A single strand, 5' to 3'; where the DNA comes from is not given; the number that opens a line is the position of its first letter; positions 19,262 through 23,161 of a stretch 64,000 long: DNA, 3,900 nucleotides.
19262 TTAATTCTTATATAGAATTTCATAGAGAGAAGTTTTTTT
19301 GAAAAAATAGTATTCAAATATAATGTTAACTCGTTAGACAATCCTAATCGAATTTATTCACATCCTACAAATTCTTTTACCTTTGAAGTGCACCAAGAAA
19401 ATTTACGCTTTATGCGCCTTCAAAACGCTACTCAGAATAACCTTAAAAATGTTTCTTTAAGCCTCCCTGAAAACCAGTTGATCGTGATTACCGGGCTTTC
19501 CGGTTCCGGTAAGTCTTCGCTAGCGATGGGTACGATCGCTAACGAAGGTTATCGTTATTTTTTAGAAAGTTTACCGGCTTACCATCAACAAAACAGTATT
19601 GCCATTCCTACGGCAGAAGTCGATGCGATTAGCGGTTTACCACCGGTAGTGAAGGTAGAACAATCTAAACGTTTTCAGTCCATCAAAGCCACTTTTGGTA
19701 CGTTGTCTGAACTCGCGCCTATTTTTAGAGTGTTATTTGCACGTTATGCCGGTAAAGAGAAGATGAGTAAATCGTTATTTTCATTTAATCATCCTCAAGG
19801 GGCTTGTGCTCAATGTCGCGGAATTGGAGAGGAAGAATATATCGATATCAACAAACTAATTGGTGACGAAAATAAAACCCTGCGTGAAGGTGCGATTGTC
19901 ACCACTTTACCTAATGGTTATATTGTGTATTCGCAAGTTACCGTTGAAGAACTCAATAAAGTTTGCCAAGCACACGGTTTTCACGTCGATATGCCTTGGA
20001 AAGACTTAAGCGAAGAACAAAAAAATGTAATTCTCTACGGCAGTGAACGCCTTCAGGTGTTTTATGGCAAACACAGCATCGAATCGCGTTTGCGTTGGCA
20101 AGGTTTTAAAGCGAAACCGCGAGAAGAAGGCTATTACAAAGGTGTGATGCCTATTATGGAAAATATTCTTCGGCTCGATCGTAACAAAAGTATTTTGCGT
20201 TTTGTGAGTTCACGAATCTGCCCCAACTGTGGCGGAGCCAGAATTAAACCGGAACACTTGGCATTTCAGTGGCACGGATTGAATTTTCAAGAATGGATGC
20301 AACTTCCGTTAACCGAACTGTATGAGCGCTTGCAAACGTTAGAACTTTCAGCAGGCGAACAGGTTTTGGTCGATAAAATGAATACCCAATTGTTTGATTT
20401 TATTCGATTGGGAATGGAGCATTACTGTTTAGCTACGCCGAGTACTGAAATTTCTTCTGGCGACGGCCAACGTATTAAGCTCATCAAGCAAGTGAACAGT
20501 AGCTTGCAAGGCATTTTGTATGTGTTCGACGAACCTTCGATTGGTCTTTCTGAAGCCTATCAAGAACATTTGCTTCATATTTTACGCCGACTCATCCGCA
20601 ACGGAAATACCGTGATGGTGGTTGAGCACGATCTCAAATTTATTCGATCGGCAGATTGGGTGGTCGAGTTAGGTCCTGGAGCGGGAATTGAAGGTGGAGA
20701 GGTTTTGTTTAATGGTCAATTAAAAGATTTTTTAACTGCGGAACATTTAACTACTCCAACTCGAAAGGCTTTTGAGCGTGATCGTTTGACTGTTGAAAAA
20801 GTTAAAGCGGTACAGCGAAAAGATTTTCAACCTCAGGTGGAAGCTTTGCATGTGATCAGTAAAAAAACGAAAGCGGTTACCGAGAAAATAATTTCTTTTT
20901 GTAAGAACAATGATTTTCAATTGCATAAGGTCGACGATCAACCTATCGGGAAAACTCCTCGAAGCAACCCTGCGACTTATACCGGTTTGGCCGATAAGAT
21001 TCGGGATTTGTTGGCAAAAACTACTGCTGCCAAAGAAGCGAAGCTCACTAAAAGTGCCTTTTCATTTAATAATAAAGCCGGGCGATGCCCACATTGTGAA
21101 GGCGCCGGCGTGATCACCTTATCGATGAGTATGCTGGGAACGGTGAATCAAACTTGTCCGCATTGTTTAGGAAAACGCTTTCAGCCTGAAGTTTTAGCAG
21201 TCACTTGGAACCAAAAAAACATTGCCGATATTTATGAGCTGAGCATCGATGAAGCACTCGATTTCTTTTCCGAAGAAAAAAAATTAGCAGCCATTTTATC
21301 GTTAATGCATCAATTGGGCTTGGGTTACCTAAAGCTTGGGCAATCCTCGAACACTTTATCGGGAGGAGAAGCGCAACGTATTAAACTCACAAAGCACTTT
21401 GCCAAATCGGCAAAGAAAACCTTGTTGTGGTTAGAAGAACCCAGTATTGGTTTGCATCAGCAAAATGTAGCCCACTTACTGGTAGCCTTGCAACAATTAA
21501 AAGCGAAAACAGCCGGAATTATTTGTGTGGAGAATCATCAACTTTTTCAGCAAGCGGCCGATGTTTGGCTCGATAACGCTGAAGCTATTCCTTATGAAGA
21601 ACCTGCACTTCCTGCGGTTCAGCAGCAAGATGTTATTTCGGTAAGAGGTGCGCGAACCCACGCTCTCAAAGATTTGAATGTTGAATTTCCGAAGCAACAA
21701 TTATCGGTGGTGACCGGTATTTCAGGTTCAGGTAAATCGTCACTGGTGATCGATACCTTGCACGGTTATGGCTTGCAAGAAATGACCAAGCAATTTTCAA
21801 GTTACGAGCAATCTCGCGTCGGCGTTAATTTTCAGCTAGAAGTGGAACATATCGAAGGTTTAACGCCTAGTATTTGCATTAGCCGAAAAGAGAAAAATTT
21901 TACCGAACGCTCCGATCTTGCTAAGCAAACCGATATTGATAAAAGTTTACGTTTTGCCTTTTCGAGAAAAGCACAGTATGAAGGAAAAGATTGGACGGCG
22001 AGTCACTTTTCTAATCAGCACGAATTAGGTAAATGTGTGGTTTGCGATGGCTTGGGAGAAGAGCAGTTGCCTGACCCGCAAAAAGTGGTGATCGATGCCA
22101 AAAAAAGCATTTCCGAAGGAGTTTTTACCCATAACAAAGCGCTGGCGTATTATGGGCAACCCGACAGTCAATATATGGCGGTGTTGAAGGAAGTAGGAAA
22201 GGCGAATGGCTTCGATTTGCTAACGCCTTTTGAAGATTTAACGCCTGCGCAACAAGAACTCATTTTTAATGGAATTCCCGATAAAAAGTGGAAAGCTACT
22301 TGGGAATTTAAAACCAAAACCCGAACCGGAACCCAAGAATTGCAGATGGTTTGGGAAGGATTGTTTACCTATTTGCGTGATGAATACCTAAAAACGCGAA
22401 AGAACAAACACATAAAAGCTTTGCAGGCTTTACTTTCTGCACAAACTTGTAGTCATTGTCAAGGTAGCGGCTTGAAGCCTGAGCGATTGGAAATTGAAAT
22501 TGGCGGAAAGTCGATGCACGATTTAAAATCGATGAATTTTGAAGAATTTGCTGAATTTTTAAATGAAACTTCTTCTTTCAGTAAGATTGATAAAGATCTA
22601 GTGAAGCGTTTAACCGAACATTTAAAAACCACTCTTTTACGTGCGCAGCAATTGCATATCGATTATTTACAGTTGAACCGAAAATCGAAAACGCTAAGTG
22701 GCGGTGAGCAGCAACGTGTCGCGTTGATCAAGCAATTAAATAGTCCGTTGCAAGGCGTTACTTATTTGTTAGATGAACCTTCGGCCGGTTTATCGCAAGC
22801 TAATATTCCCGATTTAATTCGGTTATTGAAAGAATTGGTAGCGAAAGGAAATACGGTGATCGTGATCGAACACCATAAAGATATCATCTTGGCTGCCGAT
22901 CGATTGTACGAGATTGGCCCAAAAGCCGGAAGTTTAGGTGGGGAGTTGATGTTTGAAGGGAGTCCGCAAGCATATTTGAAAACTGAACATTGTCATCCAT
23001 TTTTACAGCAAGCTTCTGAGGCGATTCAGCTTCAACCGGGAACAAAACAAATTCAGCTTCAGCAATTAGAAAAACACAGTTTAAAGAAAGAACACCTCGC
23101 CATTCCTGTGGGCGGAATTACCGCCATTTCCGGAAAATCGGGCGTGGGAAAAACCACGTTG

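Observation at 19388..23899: Single-chain double UvrA: 1503-aa paralogue built from two complete UvrA-like halves (four ABC modules)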

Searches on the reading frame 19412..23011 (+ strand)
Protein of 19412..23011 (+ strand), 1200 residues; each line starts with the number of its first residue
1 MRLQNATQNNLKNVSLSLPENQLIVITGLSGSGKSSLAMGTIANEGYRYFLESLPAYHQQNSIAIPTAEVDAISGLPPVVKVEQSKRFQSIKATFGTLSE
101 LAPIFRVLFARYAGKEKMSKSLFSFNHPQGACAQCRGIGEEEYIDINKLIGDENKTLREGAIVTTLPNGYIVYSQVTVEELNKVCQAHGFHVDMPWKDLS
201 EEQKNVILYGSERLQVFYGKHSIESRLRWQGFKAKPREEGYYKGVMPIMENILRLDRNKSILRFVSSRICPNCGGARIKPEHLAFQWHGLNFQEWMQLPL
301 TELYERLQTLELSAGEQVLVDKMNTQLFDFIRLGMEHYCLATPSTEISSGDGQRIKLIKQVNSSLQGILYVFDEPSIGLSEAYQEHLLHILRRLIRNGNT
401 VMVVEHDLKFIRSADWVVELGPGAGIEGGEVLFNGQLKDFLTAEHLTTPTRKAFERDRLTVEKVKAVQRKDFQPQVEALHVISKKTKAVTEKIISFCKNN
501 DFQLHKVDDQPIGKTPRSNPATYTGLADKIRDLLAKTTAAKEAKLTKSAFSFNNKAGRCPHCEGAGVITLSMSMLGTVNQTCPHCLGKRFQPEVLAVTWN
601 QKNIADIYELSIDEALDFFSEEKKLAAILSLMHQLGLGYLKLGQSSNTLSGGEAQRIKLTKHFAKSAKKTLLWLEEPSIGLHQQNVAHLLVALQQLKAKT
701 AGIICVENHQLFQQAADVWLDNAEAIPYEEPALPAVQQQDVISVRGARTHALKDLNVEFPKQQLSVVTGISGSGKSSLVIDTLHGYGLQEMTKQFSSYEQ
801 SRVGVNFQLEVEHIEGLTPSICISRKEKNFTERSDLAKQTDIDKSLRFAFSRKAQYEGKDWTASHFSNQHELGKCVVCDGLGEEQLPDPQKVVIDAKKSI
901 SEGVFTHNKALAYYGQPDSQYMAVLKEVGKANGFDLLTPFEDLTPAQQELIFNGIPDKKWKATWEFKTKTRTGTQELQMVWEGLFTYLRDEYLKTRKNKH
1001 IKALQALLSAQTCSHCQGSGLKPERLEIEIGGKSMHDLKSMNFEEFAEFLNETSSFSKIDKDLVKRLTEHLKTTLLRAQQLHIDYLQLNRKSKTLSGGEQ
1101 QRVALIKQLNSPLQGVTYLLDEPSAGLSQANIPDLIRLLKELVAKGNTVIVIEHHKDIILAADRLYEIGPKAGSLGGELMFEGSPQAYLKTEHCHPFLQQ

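Call 75: predict_structure(alignment_id=A2)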
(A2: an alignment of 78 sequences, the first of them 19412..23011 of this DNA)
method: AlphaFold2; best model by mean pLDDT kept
length: 1200 residues; sequences in the alignment: 78
mean_pLDDT: 85.4   pTM: 0.76
mean pLDDT of the five models: 85.4, 85.2, 84.4, 82.7, 81.7
residues with pLDDT >= 90: 490; 70-90: 612; 50-70: 72; < 50: 26
segments of 3 or more residues with pLDDT < 50: 167-169, 221-235, 571-576
pLDDT, mean of each block of 10 residues (from residue 1): 87 91 91 88 86 65 64 88 69 85 91 87 86 87 86 83 59 69 89 90 90 77 39 54 86 75 84 89 92 94 93 89 91 89 82 86 87 84 86 92 91 94 84 93 85 77 71 88 84 89 85 79 90 91 89 84 76 47 81 90 92 92 90 87 83 85 77 84 85 87 88 89 68 81 92 92 95 91 89 73 68 90 79 86 91 90 86 86 90 91 90 89 92 91 92 89 83 87 92 79 89 90 94 95 95 89 90 93 93 88 90 92 89 94 95 93 94 89 92 82
secondary structure, 60 per line:
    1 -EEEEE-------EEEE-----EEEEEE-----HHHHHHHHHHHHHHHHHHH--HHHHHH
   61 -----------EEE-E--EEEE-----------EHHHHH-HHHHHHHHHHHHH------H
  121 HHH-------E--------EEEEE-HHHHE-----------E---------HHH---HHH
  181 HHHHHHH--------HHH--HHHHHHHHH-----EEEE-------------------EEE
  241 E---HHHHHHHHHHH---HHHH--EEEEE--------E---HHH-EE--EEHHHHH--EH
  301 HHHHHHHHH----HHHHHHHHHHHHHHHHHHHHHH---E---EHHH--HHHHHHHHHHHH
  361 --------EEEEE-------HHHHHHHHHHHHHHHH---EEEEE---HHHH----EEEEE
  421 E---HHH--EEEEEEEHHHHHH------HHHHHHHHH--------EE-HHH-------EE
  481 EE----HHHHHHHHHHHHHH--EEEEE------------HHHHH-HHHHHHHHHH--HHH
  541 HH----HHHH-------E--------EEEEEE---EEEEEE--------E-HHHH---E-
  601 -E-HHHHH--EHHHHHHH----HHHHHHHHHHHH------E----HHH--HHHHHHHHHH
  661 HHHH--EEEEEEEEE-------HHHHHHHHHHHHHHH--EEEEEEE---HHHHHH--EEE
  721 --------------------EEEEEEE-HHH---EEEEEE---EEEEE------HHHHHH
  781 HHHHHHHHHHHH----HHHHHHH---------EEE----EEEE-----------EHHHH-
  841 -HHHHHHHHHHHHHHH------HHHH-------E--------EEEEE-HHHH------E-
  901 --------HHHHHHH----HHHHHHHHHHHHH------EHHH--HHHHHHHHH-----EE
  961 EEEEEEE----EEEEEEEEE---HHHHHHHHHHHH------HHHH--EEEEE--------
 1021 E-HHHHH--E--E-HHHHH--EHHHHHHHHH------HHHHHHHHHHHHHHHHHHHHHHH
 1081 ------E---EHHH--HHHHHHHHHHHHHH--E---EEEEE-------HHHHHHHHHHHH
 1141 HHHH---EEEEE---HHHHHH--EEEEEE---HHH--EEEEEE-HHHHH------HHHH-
elements in order (helices of 4 or more, strands of 3 or more residues): E2-6 E14-17 E23-28 H34-52 H55-60 E72-74 E79-82 H95-99 H101-113 H120-123 E140-144 H146-149 H178-187 H201-209 E215-218 E238-241 H245-255 H259-262 E265-269 H292-296 H300-309 H314-335 H349-360 E369-373 H381-396 E400-404 H408-411 E416-421 E430-436 H437-442 H449-457 E479-482 H487-500 E503-507 H520-524 H526-535 H538-542 H547-550 E567-572 E576-581 H592-595 H604-608 H612-618 H623-634 H651-664 E667-675 H683-697 E700-706 H710-715 E718-720 E741-747 E755-760 E764-768 H775-792 H797-803 E813-815 E820-823 H836-839 H842-856 H863-866 E883-887 H889-892 H909-915 H920-932 H945-953 E959-967 E972-980 H984-995 H1002-1005 E1008-1012 H1023-1027 H1035-1039 H1043-1051 H1058-1080 H1097-1110 E1117-1121 H1129-1144 E1148-1152 H1156-1161 E1164-1169 E1178-1183 H1185-1189 H1196-1199

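Call 79: fold_search(model_id=the predicted structure, library=pdb)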
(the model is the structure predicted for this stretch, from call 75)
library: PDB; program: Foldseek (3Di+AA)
matches with E <= 10: 1422; with E <= 0.001: 865
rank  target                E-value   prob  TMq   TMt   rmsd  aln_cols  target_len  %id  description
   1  9gxw_A                3.1e-57  1.00  0.45  0.63   7.6       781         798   31  C. thermocellum UvrA (K39A) in complex with DNA with a fluorescein modification and AMPPNP (basal conformation) (released 2025-12-24)
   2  9gxs_A                1.1e-56  1.00  0.44  0.63   7.6       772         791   31  C. thermocellum UvrA in complex with DNA with a fluorescein modification (basal conformation) (released 2025-12-24)
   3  9gxp_A                1.2e-56  1.00  0.45  0.64   7.6       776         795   32  C. thermocellum UvrA in complex with DNA with an abasic site (basal conformation) (released 2025-12-24)
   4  2r6f_A                2.6e-56  1.00  0.51  0.67   5.1       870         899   30  Crystal Structure of Bacillus stearothermophilus UvrA (released 2008-01-08)
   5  2r6f_B                7.3e-56  1.00  0.51  0.68   5.3       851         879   30  Crystal Structure of Bacillus stearothermophilus UvrA (released 2008-01-08)
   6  9gxv_A                1.3e-55  1.00  0.45  0.64   7.3       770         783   32  C. thermocellum UvrA in complex with DNA with a fluorescein modification and ADP (basal conformation) (released 2025-12-24)
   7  3uwx_A                4.5e-55  1.00  0.51  0.64   6.3       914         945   28  Crystal structure of UvrA-UvrB complex (released 2012-02-08)
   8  2vf7_C                8.9e-55  1.00  0.47  0.68   7.0       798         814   32  Crystal structure of UvrA2 from Deinococcus radiodurans (released 2008-12-16)
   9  2vf7_A                2.5e-53  1.00  0.47  0.67   7.3       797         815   32  Crystal structure of UvrA2 from Deinococcus radiodurans (released 2008-12-16)
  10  9gxu_A                5.5e-53  1.00  0.44  0.62   7.7       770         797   32  C. thermocellum UvrA (K647A) in complex with DNA with a fluorescein modification (basal conformation) (released 2025-12-24)
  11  9ga5_A                1.2e-52  1.00  0.46  0.66   6.8       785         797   32  MtUvrA2 bound to endogenous E. coli DNA (released 2025-04-23)
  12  2vf7_B                2.4e-52  1.00  0.49  0.70   6.2       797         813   31  Crystal structure of UvrA2 from Deinococcus radiodurans (released 2008-12-16)
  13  3zqj_A                1.6e-49  1.00  0.48  0.60   7.4       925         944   28  Mycobacterium tuberculosis UvrA (released 2011-06-22)
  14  2vf8_A                4.8e-49  1.00  0.49  0.71   7.7       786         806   32  Crystal structure of UvrA2 from Deinococcus radiodurans (released 2008-12-16)
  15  3pih_A                8.6e-49  1.00  0.44  0.60   7.6       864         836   29  T. maritima UvrA in complex with fluorescein-modified DNA (released 2011-01-19)
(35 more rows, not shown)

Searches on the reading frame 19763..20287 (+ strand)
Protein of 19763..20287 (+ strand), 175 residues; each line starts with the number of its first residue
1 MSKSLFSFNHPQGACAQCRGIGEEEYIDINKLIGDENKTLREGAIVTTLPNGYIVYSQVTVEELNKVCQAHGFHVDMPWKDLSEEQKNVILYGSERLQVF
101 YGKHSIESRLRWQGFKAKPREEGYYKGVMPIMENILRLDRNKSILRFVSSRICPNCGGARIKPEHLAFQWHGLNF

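Call 89: find_homologous_proteins(query=A4, max_evalue=1e-20)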
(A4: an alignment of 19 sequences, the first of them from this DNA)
Query A4 (19 sequences) (175 aa, profile of the alignment): 66 proteins with E <= 1e-20 among 5210 candidates.
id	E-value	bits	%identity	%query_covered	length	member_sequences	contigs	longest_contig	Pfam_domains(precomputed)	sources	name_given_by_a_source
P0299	7.2e-85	301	77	100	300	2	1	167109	PF17755.7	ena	-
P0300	1.3e-83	297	75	100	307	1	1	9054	PF17755.7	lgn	-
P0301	1.1e-81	290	75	100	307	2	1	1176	PF17755.7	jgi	jgi:excinuclease UvrABC ATPase subunit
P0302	1.3e-80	287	74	100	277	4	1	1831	PF17755.7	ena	-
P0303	2.5e-80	286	53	100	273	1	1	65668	PF17755.7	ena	-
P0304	1.4e-78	280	56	91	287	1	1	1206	PF17755.7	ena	-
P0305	6.3e-78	278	59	90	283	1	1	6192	PF17755.7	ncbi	ncbi:MAG: hypothetical protein ACLFPE_13595, partial [Bacteroidales bacterium]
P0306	1.5e-77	277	76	91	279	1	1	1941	PF17755.7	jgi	-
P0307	1.6e-74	267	60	87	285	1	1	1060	PF17755.7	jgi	jgi:excinuclease ABC subunit A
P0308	3.2e-74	266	59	88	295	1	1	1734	PF17755.7,PF00005.34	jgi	-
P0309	7.7e-73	261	57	86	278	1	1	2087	PF17755.7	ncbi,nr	ncbi:MAG: excinuclease ABC subunit UvrA, partial [Bacteroidota bacterium]|nr:excinuclease ABC subuni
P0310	1.3e-72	261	49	92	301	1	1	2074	PF17755.7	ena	-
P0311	4.7e-72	259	52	92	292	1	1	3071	PF17755.7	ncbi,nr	ncbi:MAG: excinuclease ABC subunit UvrA, partial [Oligoflexia bacterium]|nr:excinuclease ABC subunit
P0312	5.0e-72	259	58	87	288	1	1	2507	PF17755.7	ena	-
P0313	2.9e-71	256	69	88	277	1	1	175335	PF17755.7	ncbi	-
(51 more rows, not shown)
